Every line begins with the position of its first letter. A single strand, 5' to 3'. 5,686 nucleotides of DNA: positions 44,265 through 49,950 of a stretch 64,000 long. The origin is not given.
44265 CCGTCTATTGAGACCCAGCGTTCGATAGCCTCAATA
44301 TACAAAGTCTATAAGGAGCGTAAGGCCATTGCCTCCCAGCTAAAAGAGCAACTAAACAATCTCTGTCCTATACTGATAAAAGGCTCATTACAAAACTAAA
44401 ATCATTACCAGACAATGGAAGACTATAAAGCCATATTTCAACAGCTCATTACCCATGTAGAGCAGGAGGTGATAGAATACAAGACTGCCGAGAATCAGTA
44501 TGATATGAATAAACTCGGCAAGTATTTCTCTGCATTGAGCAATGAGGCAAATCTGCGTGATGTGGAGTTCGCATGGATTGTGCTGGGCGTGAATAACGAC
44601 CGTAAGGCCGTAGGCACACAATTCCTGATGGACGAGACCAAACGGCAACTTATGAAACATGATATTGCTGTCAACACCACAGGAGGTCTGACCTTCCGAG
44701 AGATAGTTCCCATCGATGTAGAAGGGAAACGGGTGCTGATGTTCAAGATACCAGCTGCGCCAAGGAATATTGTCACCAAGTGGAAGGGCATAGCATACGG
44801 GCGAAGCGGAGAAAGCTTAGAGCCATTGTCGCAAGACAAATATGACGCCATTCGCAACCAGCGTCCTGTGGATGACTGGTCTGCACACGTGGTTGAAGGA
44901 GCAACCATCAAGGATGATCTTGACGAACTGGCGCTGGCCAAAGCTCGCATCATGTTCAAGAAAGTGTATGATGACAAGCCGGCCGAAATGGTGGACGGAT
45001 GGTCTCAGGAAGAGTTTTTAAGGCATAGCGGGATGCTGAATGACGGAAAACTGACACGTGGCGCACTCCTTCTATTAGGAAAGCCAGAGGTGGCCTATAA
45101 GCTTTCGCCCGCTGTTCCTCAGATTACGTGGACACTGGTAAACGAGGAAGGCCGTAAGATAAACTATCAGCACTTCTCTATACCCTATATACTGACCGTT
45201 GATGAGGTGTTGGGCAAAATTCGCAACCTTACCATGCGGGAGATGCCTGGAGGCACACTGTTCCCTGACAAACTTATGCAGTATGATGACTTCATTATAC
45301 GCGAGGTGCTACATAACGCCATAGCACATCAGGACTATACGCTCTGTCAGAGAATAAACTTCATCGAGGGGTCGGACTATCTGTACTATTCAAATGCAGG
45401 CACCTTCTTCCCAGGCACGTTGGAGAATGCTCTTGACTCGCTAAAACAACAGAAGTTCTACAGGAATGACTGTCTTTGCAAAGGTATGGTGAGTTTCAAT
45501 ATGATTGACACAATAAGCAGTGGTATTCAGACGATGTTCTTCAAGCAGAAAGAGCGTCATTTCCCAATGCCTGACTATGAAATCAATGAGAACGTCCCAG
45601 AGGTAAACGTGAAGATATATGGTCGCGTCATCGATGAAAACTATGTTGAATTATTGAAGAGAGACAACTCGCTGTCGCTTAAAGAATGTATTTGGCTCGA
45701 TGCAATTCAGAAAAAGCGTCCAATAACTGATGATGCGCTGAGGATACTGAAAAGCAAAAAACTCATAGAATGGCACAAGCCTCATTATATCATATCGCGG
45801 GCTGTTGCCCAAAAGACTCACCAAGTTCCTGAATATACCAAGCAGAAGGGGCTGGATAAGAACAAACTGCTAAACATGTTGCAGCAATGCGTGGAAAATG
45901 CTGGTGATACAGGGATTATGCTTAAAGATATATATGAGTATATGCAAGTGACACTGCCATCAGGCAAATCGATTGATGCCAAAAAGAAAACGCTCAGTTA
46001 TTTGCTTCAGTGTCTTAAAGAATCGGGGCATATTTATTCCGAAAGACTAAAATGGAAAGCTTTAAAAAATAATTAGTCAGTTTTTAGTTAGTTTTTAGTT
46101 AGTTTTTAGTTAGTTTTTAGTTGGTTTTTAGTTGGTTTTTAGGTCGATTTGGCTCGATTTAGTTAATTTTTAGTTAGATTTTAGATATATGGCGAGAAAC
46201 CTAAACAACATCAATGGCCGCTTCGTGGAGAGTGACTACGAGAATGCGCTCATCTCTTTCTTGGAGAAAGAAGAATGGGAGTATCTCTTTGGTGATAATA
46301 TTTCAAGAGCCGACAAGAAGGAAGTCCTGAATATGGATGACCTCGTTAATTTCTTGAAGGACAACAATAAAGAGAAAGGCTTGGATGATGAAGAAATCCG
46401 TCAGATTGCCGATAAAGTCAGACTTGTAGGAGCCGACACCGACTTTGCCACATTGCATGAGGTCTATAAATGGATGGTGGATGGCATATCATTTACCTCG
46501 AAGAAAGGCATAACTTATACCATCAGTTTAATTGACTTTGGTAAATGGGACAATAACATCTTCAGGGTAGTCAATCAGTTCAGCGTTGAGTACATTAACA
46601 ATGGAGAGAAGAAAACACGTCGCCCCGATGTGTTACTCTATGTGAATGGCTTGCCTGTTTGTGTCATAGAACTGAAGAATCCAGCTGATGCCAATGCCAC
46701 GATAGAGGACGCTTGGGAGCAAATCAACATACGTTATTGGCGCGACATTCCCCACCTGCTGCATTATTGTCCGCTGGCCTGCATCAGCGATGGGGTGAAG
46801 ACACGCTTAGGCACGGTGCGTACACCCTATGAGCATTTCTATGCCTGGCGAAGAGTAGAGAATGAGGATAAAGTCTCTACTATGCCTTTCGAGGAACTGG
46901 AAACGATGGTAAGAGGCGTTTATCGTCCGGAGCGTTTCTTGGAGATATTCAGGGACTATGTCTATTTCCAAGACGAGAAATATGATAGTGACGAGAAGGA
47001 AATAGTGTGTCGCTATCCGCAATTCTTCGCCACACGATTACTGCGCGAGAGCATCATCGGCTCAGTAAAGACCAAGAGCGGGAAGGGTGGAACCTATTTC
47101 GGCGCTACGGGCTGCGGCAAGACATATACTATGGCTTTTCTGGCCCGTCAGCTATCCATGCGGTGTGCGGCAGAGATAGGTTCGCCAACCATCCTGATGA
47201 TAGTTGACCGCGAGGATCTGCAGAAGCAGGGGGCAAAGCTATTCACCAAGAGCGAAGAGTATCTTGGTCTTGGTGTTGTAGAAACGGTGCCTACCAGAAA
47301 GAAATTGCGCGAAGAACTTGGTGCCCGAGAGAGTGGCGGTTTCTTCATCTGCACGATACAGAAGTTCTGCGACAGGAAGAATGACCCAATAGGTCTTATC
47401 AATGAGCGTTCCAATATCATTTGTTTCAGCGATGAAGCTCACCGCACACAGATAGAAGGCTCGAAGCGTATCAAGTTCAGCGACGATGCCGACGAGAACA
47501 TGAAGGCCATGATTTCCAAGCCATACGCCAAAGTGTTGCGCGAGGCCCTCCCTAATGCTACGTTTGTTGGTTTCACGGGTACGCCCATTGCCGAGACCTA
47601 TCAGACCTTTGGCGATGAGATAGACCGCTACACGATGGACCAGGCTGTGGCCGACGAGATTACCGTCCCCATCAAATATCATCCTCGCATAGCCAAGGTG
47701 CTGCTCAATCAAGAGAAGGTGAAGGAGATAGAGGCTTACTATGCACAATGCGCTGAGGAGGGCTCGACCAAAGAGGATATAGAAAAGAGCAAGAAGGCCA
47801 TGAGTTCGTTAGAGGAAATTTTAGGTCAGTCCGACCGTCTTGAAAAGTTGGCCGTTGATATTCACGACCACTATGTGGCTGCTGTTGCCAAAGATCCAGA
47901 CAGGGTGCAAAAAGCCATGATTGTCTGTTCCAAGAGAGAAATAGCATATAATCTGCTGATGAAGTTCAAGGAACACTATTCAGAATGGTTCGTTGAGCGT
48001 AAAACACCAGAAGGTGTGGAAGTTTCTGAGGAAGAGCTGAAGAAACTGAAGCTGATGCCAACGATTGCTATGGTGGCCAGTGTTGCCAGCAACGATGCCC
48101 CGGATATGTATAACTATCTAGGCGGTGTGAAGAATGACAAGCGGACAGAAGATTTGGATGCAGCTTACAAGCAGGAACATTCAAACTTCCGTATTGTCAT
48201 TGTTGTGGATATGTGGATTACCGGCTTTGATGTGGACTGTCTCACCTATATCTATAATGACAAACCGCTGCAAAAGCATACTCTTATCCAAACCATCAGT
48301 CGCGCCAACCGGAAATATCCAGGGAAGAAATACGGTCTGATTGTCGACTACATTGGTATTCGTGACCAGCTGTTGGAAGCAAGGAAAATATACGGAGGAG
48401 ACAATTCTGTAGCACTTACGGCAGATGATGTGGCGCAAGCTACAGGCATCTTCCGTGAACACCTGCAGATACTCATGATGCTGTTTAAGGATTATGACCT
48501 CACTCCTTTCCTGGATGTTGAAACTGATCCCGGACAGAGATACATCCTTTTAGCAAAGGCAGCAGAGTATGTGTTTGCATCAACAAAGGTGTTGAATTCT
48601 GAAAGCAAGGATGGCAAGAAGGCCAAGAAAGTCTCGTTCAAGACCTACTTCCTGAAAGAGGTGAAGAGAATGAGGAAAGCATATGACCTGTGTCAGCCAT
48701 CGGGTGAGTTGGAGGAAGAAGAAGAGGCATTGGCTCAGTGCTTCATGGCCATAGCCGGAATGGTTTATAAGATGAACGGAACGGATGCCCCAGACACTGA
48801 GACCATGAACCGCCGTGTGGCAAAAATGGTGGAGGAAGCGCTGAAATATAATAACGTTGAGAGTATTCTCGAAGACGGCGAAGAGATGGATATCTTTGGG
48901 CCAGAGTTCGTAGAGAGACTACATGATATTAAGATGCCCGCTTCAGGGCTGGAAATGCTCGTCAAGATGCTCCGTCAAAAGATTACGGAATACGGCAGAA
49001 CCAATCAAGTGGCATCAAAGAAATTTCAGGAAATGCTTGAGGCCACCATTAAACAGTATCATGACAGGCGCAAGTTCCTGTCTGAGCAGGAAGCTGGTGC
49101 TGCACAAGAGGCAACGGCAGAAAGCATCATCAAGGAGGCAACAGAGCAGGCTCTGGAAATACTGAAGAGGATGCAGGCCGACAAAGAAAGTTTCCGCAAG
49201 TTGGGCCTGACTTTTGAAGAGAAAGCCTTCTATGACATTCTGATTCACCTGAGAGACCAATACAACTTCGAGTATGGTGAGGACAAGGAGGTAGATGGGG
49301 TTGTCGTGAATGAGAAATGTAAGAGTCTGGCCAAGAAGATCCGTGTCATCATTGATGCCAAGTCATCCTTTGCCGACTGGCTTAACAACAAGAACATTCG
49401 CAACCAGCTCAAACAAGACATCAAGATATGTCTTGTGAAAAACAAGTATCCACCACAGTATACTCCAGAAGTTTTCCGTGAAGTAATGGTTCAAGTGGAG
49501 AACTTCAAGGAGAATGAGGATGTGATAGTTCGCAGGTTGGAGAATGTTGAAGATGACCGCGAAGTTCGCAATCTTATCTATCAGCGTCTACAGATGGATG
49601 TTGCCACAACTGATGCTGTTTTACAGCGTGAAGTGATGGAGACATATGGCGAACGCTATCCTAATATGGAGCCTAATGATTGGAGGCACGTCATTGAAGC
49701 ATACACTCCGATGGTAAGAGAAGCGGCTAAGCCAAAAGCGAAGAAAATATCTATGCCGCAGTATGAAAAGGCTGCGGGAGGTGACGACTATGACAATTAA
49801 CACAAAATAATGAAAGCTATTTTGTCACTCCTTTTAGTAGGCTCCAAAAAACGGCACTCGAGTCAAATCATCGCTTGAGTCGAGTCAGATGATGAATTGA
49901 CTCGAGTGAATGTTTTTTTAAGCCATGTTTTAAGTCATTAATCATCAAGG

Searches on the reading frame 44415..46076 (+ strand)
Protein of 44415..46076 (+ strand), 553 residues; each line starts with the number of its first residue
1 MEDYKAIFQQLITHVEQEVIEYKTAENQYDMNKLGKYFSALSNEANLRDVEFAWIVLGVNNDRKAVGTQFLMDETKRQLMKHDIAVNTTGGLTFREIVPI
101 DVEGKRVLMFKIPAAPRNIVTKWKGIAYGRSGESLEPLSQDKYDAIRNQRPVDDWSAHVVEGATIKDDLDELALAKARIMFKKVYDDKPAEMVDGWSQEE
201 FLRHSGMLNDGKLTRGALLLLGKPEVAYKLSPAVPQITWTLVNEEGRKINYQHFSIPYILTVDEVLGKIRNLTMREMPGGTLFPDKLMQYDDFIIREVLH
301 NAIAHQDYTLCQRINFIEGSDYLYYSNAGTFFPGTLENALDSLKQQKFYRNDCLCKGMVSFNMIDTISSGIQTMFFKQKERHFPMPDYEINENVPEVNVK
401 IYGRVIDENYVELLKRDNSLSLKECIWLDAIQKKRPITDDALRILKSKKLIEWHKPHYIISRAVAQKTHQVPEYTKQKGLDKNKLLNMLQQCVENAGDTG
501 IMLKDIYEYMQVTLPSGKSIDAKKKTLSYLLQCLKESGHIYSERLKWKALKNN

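Call 10: search_protein_families(library=pfam, proteins=[window:44415-46076:+])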
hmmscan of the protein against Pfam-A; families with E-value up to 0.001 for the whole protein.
window:44415-46076:+ (553 aa): 2 families
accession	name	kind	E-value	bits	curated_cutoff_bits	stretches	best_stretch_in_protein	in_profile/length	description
PF04326.19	SLFN_AlbA_2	-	9.5e-12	45.9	25.3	1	16-138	1-117/118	Schlafen, AlbA_2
PF13749.12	HATPase_c_4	-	8.1e-08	32.6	26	1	321-393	11-83/89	Putative ATP-dependent DNA helicase recG C-terminal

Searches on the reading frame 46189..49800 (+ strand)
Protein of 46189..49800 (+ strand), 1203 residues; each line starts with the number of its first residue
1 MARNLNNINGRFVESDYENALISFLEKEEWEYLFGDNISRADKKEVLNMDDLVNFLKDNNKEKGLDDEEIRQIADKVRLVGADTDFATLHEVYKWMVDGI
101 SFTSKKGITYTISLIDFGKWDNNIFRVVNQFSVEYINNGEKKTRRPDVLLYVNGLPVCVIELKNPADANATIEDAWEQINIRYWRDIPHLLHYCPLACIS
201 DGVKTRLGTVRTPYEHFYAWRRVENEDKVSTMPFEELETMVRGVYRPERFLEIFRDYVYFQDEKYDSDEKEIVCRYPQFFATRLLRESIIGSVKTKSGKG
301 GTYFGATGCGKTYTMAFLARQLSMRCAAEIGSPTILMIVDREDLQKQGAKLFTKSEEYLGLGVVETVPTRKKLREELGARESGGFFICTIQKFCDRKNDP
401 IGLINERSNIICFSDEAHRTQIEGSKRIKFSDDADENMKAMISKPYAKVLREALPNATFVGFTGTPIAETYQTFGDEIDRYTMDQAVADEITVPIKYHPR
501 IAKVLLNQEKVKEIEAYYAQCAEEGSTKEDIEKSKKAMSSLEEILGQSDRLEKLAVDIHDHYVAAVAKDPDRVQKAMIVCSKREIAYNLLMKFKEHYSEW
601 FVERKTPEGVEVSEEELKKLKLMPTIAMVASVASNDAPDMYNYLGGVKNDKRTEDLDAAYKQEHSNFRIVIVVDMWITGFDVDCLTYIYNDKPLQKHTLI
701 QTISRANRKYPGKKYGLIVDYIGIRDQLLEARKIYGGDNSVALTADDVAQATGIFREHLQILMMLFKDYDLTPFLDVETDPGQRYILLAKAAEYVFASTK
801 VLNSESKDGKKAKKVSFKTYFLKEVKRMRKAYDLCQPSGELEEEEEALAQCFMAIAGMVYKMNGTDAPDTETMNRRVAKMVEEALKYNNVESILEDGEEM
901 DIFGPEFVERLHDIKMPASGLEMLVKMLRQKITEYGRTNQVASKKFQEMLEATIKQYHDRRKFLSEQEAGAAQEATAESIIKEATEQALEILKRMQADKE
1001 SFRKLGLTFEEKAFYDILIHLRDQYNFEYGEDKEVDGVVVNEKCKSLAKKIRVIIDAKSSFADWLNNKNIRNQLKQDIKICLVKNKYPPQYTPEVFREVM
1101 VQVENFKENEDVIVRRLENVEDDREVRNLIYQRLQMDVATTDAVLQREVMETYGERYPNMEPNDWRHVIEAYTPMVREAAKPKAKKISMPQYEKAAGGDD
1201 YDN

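Call 10: search_protein_families(library=pfam, proteins=[window:46189-49800:+])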
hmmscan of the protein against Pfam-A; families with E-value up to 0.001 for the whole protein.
window:46189-49800:+ (1203 aa): 5 families
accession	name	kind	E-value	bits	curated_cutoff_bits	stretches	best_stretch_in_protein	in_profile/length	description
PF11867.13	T1RH-like_C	-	3.7e-58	197.9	26.8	1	745-1108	8-328/329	Type I restriction enzyme HindI endonuclease subunit-like, C-terminal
PF18766.7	SWI2_SNF2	-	1.2e-48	166.1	26.7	1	278-523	2-213/221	SWI2/SNF2 ATPase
PF04313.20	HSDR_N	-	2e-34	119.7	25.1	1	14-215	4-197/198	Type I restriction enzyme R protein N terminus (HSDR_N)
PF22679.2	T1R_D3-like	-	7e-18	66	27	1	650-721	83-156/158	Type I restriction enzyme subunit R domain 3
PF04851.21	ResIII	-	1.6e-15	57.8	22.5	1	275-467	5-163/164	Type III restriction enzyme, res subunit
